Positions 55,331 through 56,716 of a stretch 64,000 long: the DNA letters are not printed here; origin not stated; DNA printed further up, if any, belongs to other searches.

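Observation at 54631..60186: phnDCE, iron ADH and phnX without phnW: candidate 2-hydroxyethylphosphonate catabolic operon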

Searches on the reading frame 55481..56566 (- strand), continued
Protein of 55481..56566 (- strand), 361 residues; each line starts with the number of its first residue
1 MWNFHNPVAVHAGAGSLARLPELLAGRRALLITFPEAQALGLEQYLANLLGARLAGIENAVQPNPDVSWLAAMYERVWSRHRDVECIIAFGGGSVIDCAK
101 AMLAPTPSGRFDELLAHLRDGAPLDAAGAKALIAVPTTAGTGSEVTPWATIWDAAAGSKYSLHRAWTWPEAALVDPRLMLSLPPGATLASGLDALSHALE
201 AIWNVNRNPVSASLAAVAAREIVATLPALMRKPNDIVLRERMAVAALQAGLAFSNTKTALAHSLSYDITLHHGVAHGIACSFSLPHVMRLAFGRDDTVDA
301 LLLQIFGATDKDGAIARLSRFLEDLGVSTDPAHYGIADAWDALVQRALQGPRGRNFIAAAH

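Call 31: search_dna_similar(query=window:55481-56566:-, collection=plasmids, mode=protein, max_evalue=1e-60, max_rows=40)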
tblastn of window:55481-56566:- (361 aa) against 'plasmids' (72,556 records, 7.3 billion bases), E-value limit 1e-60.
Records with a match: 9; places in all: 10; records where one place covers at least 80% of the query: 9.
Best place of each record, by identity: 60-80% 2; <60% 7.
By first word of the organism name: Variovorax 2; Vibrio 2; Comamonas 1; Leisingera 1; Burkholderia 1; Agrobacterium 1; Ensifer 1.
By predicted mobility (MOB-suite, as given by PLSDB): non-mobilizable 8; conjugative 1.
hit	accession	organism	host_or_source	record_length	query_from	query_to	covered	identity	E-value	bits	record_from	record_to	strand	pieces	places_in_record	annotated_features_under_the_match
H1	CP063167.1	Variovorax paradoxus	-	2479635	1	359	99%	66.0%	9e-144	456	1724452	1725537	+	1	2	iron-containing alcohol dehydrogenase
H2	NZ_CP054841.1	Comamonas antarctica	whole organism,R2A medium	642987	1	357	99%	65.4%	4e-135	432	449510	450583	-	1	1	psrA: iron-containing alcohol dehydrogenase PsrA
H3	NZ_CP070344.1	Variovorax sp. PDNC026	cell culture,Plastic debris in ...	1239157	4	359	99%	58.0%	9e-117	379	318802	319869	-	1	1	none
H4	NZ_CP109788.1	Leisingera thetidis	-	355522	1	357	99%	50.0%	8e-88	296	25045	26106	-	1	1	psrA: iron-containing alcohol dehydrogenase PsrA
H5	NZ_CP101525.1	Burkholderia arboris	mixed culture,soil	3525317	2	357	99%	50.1%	8e-88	296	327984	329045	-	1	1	none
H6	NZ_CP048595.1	Agrobacterium tumefaciens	walnut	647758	1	357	99%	49.2%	1e-91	307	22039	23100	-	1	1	psrA: iron-containing alcohol dehydrogenase PsrA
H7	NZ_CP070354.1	Ensifer sp. PDNC004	cell culture,Plastic debris in ...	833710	2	359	99%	48.1%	9e-89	298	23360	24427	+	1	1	psrA: iron-containing alcohol dehydrogenase PsrA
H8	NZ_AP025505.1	Vibrio pelagius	-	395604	1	356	99%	43.0%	6e-81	276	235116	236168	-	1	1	phosphonoacetaldehyde reductase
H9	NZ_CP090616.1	Vibrio pelagius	single cell,surface seawater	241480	1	356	99%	42.5%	2e-80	275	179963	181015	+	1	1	phosphonoacetaldehyde reductase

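Call 33: get_annotated_region(hit=H5, flank=8000)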
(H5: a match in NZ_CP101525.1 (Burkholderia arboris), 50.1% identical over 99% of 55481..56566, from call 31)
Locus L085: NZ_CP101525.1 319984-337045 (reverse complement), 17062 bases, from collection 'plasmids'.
description: Burkholderia arboris strain MEC_B345 plasmid pla_1, complete sequence
organism: Burkholderia arboris (NCBI taxid 488730)
taxonomy: Bacteria; Pseudomonadota; Betaproteobacteria; Burkholderiales; Burkholderiaceae; Burkholderia; Burkholderia arboris
host: -; source: mixed culture,soil; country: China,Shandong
typing (MOB-suite, as given by PLSDB): non-mobilizable
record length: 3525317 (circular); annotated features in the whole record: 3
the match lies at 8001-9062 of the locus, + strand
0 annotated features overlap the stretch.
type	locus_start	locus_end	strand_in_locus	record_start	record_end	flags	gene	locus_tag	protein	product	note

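Call 34: get_annotated_region(hit=H2, flank=9000)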
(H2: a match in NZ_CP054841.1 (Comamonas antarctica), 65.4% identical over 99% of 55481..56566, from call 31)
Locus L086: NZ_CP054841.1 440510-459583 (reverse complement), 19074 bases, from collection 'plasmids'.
description: Comamonas antarctica strain 16-35-5 plasmid unnamed1, complete sequence
organism: Comamonas antarctica (NCBI taxid 2743470)
taxonomy: Bacteria; Pseudomonadota; Betaproteobacteria; Burkholderiales; Comamonadaceae; Comamonas; Comamonas antarctica
host: -; source: whole organism,R2A medium; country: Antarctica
typing (MOB-suite, as given by PLSDB): non-mobilizable; mating-pair formation MPF_T
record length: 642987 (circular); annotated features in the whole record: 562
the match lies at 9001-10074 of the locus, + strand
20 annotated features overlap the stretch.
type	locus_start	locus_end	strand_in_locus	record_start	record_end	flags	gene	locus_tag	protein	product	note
CDS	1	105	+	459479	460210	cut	-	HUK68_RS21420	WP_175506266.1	SH3 domain-containing protein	-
CDS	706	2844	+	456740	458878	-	-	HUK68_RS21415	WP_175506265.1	alkaline phosphatase family protein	-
CDS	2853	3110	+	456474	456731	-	-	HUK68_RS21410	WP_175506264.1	hypothetical protein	-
CDS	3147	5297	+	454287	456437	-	-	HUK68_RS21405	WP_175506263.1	phospholipase C, phosphocholine-specific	-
CDS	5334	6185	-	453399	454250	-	-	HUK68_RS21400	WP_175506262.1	LysR substrate-binding domain-containing protein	-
CDS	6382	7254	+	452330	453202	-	phnD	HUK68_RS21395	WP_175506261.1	phosphonate ABC transporter substrate-binding protein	GO:0015716 - organic phosphonate transport [Evidence IEA]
CDS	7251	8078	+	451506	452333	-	phnC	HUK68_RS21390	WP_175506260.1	phosphonate ABC transporter ATP-binding protein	GO:0015716 - organic phosphonate transport [Evidence IEA]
CDS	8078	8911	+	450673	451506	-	phnE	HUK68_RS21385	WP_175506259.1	phosphonate ABC transporter, permease protein PhnE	GO:0015716 - organic phosphonate transport [Evidence IEA]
CDS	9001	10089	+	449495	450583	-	psrA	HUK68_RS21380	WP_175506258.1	iron-containing alcohol dehydrogenase PsrA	-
CDS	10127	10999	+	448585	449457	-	phnX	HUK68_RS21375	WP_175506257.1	phosphonoacetaldehyde hydrolase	GO:0019635 - 2-aminoethylphosphonate catabolic process [Evidence IEA]; GO:0019700 - organic phosphonate catabolic ...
CDS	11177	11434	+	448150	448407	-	-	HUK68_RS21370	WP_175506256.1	hypothetical protein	-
CDS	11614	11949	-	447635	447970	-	-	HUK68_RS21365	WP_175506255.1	hypothetical protein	-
CDS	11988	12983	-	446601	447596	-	-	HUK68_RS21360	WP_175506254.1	2-hydroxyacid dehydrogenase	-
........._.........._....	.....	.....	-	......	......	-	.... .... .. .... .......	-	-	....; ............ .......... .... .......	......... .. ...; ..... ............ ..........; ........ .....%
CDS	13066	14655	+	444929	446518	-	-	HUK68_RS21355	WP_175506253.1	TrkA C-terminal domain-containing protein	GO:0006813 - potassium ion transport [Evidence IEA]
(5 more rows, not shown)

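Call 35: get_annotated_region(hit=H8, flank=9000)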
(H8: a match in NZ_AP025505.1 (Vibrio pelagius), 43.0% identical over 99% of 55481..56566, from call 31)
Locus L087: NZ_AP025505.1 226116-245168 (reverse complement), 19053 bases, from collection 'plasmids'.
description: Vibrio pelagius strain ATCC 25916 plasmid pATCC25916, complete sequence
organism: Vibrio pelagius (NCBI taxid 28169)
taxonomy: Bacteria; Pseudomonadota; Gammaproteobacteria; Vibrionales; Vibrionaceae; Vibrio; Vibrio pelagius
host: -; source: -; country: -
typing (MOB-suite, as given by PLSDB): non-mobilizable
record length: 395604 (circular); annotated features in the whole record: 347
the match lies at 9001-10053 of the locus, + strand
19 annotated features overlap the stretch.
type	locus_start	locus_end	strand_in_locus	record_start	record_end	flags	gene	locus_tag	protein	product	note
CDS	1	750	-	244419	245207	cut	otnI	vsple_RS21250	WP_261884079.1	2-oxo-tetronate isomerase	GO:0005975 - carbohydrate metabolic process [Evidence IEA]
CDS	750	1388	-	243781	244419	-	-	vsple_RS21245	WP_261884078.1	aldolase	-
CDS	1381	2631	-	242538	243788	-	otnK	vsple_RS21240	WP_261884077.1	3-oxo-tetronate kinase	GO:0005975 - carbohydrate metabolic process [Evidence IEA]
CDS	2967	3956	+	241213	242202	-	-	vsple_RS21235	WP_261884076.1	TRAP transporter substrate-binding protein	-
CDS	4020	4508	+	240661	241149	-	-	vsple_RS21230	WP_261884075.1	TRAP transporter small permease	-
CDS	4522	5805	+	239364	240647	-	-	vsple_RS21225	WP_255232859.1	TRAP transporter large permease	GO:0008643 - carbohydrate transport [Evidence IEA]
CDS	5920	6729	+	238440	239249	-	-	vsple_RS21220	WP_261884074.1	DeoR/GlpR family DNA-binding transcription regulator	-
CDS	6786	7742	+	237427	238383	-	-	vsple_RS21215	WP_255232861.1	AEC family transporter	GO:0055085 - transmembrane transport [Evidence IEA]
CDS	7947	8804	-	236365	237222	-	-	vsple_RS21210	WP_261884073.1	LysR substrate-binding domain-containing protein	-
CDS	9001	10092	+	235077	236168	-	-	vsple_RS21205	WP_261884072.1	phosphonoacetaldehyde reductase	-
CDS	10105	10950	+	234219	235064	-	-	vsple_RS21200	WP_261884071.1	phosphate/phosphite/phosphonate ABC transporter substrate-binding protein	-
CDS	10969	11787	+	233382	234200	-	phnC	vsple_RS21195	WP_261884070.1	phosphonate ABC transporter ATP-binding protein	GO:0015716 - organic phosphonate transport [Evidence IEA]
CDS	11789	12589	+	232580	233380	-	phnE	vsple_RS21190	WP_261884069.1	phosphonate ABC transporter, permease protein PhnE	GO:0015716 - organic phosphonate transport [Evidence IEA]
CDS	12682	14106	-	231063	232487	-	-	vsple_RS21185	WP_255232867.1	aspartate kinase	-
CDS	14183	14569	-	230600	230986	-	-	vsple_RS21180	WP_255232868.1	ectoine synthase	-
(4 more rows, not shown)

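Call 36: get_annotated_region(hit=H6, flank=9000)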
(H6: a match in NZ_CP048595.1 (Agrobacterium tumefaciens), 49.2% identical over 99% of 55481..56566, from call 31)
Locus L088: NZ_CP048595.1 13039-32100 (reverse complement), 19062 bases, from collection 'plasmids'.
description: Agrobacterium tumefaciens strain But001 plasmid pAt1, complete sequence
organism: Agrobacterium tumefaciens (NCBI taxid 358)
taxonomy: Bacteria; Pseudomonadota; Alphaproteobacteria; Hyphomicrobiales; Rhizobiaceae; Agrobacterium; Agrobacterium tumefaciens
host: -; source: walnut; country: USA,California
typing (MOB-suite, as given by PLSDB): conjugative; relaxase MOBQ; mating-pair formation MPF_T
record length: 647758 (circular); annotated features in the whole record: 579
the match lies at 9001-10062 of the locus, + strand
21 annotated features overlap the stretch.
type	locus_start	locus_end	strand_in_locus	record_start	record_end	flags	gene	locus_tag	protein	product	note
CDS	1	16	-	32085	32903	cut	-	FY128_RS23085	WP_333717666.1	TIM barrel protein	-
CDS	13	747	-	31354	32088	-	-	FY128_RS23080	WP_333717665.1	GntR family transcriptional regulator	-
CDS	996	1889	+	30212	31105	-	-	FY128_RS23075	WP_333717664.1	intradiol ring-cleavage dioxygenase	-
CDS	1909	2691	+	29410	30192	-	hpaH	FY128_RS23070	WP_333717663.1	2-oxo-hept-4-ene-1,7-dioate hydratase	-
CDS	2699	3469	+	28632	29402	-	hpaI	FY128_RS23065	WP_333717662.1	4-hydroxy-2-oxoheptanedioate aldolase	-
CDS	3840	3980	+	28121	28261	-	-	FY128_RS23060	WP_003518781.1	hypothetical protein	-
CDS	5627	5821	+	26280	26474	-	-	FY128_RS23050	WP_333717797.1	hypothetical protein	-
CDS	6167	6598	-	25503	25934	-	-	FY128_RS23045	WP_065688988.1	type II toxin-antitoxin system VapC family toxin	-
CDS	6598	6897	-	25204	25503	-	-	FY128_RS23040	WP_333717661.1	hypothetical protein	-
CDS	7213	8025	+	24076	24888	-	phnX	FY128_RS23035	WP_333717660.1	phosphonoacetaldehyde hydrolase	GO:0019635 - 2-aminoethylphosphonate catabolic process [Evidence IEA]; GO:0019700 - organic phosphonate catabolic ...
CDS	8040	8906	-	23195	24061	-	-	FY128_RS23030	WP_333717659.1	LysR substrate-binding domain-containing protein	-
CDS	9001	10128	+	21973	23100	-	psrA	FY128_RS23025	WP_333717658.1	iron-containing alcohol dehydrogenase PsrA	-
CDS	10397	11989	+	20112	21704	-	-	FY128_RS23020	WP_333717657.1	ABC transporter substrate-binding protein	-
CDS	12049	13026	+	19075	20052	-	-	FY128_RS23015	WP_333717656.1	ABC transporter permease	GO:0055085 - transmembrane transport [Evidence IEA]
CDS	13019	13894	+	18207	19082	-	-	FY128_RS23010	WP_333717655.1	ABC transporter permease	-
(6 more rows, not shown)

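Call 48: search_solved_structures(query=window:55481-56566:-, show_alignments=1, max_evalue=1e-25)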
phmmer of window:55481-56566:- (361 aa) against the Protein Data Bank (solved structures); distinct sequences matched with E-value up to 1e-25: 19.
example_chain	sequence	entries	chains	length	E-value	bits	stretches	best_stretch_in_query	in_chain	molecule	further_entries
6jko_A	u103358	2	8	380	2.5e-40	141.8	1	1-290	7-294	Methanol dehydrogenase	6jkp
9ldl_C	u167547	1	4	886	3.4e-38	134.8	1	5-308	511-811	Aldehyde dehydrogenase family protein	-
8zwd_B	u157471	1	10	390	8.9e-36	126.8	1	3-291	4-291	NAD(P)-dependent methanol dehydrogenase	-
8zrl_A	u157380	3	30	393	7.1e-35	123.9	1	12-291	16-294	NAD-dependent methanol dehydrogenase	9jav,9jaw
3owo_A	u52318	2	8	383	4.5e-34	121.2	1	4-328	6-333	Alcohol dehydrogenase 2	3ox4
3zdr_A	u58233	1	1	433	4.2e-33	118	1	17-317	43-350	ALCOHOL DEHYDROGENASE DOMAIN OF THE BIFUNCTIONAL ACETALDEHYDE DEHYDROGENASE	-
13he_A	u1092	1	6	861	1e-32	116.7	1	82-291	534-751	Aldehyde-alcohol dehydrogenase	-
8uhw_A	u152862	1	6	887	1.1e-32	116.6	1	82-291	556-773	Aldehyde-alcohol dehydrogenase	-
3bfj_A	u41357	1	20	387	3.7e-31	111.6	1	20-337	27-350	1,3-propanediol oxidoreductase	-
6scg_A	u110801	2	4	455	3.9e-31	111.6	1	9-329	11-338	Aldehyde-alcohol dehydrogenase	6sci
1vhd_A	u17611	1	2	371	8.1e-31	110.5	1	1-307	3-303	alcohol dehydrogenase, iron-containing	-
1o2d_A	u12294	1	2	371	9.8e-31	110.2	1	1-307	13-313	Alcohol dehydrogenase, iron-containing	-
6tqh_A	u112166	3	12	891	1.2e-30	109.9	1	10-329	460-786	Aldehyde-alcohol dehydrogenase | Bifunctional aldehyde-alcohol dehydrogenase AdhE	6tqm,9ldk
6ahc_A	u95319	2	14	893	1.2e-30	109.9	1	10-329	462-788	Aldehyde-alcohol dehydrogenase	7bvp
7dag_A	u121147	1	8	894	9.5e-30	107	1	7-328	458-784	Aldehyde-alcohol dehydrogenase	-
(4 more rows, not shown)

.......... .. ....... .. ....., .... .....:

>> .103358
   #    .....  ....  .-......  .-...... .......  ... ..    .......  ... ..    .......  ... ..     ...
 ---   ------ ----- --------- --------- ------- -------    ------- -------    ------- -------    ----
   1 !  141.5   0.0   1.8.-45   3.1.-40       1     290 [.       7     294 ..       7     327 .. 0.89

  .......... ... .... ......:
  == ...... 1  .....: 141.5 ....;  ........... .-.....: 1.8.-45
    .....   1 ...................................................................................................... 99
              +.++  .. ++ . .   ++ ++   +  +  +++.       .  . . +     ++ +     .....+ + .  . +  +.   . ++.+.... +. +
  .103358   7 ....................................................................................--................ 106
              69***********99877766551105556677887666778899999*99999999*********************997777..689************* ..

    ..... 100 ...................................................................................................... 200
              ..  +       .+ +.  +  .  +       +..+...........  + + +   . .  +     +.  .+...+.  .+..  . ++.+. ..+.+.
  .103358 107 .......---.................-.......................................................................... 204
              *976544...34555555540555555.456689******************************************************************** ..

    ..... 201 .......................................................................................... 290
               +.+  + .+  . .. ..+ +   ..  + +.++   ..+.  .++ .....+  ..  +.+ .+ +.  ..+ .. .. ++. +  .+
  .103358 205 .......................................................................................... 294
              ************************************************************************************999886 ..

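Call 57: find_homologous_proteins(query=L085:7992-9125:+, max_evalue=1e-40)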
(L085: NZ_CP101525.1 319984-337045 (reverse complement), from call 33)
Query L085:7992-9125:+ (378 aa): 3427 proteins with E <= 1e-40 among 8000 candidates; the best 120 are listed.
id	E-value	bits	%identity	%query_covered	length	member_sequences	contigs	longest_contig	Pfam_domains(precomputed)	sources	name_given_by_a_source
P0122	3.9e-235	798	95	99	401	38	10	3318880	PF13685.13,PF25137.1,PF00465.26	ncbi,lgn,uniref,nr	ncbi:iron-containing alcohol dehydrogenase PsrA [Burkholderia stabilis]|uniref:iron-containing alcoh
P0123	8.8e-234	793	95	99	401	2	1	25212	PF13685.13,PF25137.1,PF00465.26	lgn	-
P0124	6.4e-233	791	95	99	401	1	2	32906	PF25137.1,PF00465.26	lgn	-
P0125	4.6e-227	771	93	100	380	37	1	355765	PF13685.13,PF25137.1,PF00465.26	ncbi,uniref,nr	ncbi:MAG: alcohol dehydrogenase [Burkholderia lata]|uniref:Alcohol dehydrogenase n=1 Tax=Burkholderi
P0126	5.4e-226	768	92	100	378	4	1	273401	PF13685.13,PF25137.1,PF00465.26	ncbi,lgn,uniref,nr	ncbi:iron-containing alcohol dehydrogenase PsrA [Burkholderia sp. BCC1999]|uniref:iron-containing al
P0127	9.3e-222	754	90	100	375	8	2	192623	PF13685.13,PF25137.1,PF00465.26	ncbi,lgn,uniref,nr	ncbi:iron-containing alcohol dehydrogenase PsrA [Burkholderia pseudomultivorans]|uniref:iron-contain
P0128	2.2e-188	644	78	100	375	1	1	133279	PF13685.13,PF25137.1,PF00465.26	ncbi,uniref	ncbi:iron-containing alcohol dehydrogenase [Paraburkholderia sediminicola]|uniref:iron-containing al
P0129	9.8e-188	642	76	100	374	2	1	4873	PF13685.13,PF25137.1,PF00465.26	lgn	-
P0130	1.9e-187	641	77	100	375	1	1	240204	PF13685.13,PF25137.1,PF00465.26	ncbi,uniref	ncbi:iron-containing alcohol dehydrogenase PsrA [Paraburkholderia caffeinilytica]|uniref:iron-contai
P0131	1.4e-178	612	74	100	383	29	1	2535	PF25137.1,PF00465.26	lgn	-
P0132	4.4e-177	607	74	100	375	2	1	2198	PF25137.1,PF00465.26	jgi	jgi:alcohol dehydrogenase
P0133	2.3e-174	598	74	100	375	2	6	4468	PF25137.1,PF00465.26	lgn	-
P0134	2.5e-167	575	72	99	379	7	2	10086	PF13685.13,PF25137.1,PF00465.26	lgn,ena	-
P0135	4.0e-163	561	70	99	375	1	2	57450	PF25137.1,PF00465.26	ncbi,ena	-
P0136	3.7e-162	558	72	97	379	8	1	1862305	PF25137.1,PF00465.26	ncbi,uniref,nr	ncbi:iron-containing alcohol dehydrogenase PsrA [Burkholderia plantarii]|uniref:iron-containing alco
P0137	3.2e-160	551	69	98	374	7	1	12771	PF25137.1,PF00465.26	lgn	-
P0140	1.3e-159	549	69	98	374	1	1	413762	PF25137.1,PF00465.26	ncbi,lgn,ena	-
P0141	1.7e-159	549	69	98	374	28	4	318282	PF13685.13,PF25137.1,PF00465.26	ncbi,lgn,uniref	ncbi:iron-containing alcohol dehydrogenase PsrA [Paraburkholderia strydomiana]|uniref:iron-containin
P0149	1.9e-151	523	69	97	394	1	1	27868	PF25137.1,PF00465.26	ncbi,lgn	-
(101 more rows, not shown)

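Call 58: list_cluster_members(proteins=[P0128, P0130, P0141, P0131, P0133, P0134, P0135, P0137, P0140, P0149])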
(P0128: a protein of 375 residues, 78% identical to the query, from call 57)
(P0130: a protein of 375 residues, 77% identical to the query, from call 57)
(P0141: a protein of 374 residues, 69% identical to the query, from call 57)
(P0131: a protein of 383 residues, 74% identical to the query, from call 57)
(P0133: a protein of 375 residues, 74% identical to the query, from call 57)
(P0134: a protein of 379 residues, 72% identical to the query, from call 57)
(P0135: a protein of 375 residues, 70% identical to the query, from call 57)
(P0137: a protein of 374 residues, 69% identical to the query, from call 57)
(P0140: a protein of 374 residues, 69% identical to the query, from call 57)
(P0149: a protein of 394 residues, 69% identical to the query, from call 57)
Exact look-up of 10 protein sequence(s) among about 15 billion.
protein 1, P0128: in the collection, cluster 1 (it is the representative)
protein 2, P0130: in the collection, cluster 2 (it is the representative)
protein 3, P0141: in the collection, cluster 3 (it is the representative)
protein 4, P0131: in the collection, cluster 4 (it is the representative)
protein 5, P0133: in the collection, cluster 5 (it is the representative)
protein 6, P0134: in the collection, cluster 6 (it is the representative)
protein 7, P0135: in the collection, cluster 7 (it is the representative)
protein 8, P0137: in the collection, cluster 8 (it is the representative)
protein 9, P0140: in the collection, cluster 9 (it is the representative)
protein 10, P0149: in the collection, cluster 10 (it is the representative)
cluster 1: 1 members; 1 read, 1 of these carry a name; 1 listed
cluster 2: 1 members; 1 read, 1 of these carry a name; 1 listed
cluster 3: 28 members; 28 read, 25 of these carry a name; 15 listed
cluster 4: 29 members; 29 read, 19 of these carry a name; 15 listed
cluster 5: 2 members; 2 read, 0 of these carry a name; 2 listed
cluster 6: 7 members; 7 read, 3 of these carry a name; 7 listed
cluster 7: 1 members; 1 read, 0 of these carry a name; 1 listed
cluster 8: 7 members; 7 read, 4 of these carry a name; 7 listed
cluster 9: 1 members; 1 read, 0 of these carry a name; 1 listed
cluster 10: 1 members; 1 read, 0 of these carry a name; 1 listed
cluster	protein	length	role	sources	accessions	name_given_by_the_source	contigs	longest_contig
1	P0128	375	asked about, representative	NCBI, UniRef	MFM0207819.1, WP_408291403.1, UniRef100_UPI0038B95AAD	iron-containing alcohol dehydrogenase [Paraburkholderia sediminicola] | iron-containing alcohol dehydrogenase PsrA n=1 Tax=Paraburkholderia sediminicola ...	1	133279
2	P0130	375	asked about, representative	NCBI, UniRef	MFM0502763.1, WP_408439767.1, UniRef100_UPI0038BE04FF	iron-containing alcohol dehydrogenase PsrA [Paraburkholderia caffeinilytica] | iron-containing alcohol dehydrogenase PsrA n=1 Tax=Paraburkholderia caffeinilytica ...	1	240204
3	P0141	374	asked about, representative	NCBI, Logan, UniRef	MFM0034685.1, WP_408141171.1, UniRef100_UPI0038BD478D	iron-containing alcohol dehydrogenase PsrA [Paraburkholderia strydomiana] | iron-containing alcohol dehydrogenase PsrA n=1 Tax=Paraburkholderia strydomiana ...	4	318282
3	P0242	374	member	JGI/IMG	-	phosphonate metabolism-associated iron-containing alcohol dehydrogenase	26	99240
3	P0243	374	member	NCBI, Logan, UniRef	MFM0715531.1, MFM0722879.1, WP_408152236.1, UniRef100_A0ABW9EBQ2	iron-containing alcohol dehydrogenase [Paraburkholderia strydomiana] | Iron-containing alcohol dehydrogenase n=1 Tax=Paraburkholderia strydomiana TaxID=1245417 ...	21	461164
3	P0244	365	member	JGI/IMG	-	phosphonate metabolism-associated iron-containing alcohol dehydrogenase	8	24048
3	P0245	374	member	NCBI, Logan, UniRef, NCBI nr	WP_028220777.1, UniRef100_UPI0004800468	iron-containing alcohol dehydrogenase PsrA [Paraburkholderia oxyphila] | iron-containing alcohol dehydrogenase PsrA n=1 Tax=Paraburkholderia oxyphila TaxID=614212 ...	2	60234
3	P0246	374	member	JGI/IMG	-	alcohol dehydrogenase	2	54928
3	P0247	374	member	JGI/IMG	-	phosphonate metabolism-associated iron-containing alcohol dehydrogenase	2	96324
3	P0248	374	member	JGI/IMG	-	phosphonate metabolism-associated iron-containing alcohol dehydrogenase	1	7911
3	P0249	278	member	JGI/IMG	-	phosphonate metabolism-associated iron-containing alcohol dehydrogenase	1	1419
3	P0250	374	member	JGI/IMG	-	phosphonate metabolism-associated iron-containing alcohol dehydrogenase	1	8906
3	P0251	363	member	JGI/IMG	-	phosphonate metabolism-associated iron-containing alcohol dehydrogenase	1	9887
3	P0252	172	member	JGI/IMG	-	alcohol dehydrogenase class IV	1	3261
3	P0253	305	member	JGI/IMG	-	phosphonate metabolism-associated iron-containing alcohol dehydrogenase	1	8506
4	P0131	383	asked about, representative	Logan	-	-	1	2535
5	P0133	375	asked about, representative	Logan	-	-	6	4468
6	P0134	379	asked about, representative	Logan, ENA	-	-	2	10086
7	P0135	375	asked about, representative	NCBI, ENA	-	-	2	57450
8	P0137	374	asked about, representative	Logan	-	-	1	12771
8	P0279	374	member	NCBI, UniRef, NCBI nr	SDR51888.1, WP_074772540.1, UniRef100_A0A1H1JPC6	phosphonate metabolism-associated iron-containing alcohol dehydrogenase [Paraburkholderia ... | Phosphonate metabolism-associated iron-containing alcohol dehydrogenase n=1 ... | iron-containing alcohol dehydrogenase PsrA [Paraburkholderia fungorum]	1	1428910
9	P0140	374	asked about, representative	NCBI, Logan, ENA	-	-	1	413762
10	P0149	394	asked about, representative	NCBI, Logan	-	-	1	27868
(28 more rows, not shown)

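Call 60: find_encoding_contigs(protein=P0279, flank=10000, max_places=1)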
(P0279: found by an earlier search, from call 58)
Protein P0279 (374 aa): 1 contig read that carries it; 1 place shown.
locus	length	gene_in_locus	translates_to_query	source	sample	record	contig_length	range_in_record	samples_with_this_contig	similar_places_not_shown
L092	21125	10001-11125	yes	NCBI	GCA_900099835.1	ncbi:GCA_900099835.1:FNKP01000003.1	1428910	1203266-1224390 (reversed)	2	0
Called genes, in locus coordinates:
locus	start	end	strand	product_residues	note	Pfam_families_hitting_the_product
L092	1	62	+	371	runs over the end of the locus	PF00724:Oxidored_FMN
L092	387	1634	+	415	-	PF13609:Porin_4, PF00267:Porin_1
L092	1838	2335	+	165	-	PF04542:Sigma70_r2, PF07638:Sigma70_ECF (weak), PF08281:Sigma70_r4_2, PF04545:Sigma70_r4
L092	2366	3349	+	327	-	PF16220:DUF4880, PF04773:FecR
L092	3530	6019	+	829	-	PF07660:STN (weak), PF07715:Plug, PF00593:TonB_dep_Rec_b-barrel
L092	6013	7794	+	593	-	PF03929:PepSY_TM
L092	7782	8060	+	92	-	PF11804:DUF3325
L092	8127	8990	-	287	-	PF00126:HTH_1, PF03466:LysR_substrate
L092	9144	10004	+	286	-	PF00702:Hydrolase, PF13419:HAD_2 (weak)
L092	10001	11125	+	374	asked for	PF00465:Fe-ADH, PF13685:Fe-ADH_2 (faint), PF25137:ADH_Fe_C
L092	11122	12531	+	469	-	PF00083:Sugar_tr, PF07690:MFS_1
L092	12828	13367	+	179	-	PF13671:AAA_33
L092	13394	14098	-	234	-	PF00392:GntR, PF07729:FCD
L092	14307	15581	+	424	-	PF13378:MR_MLE_C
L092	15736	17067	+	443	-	PF07690:MFS_1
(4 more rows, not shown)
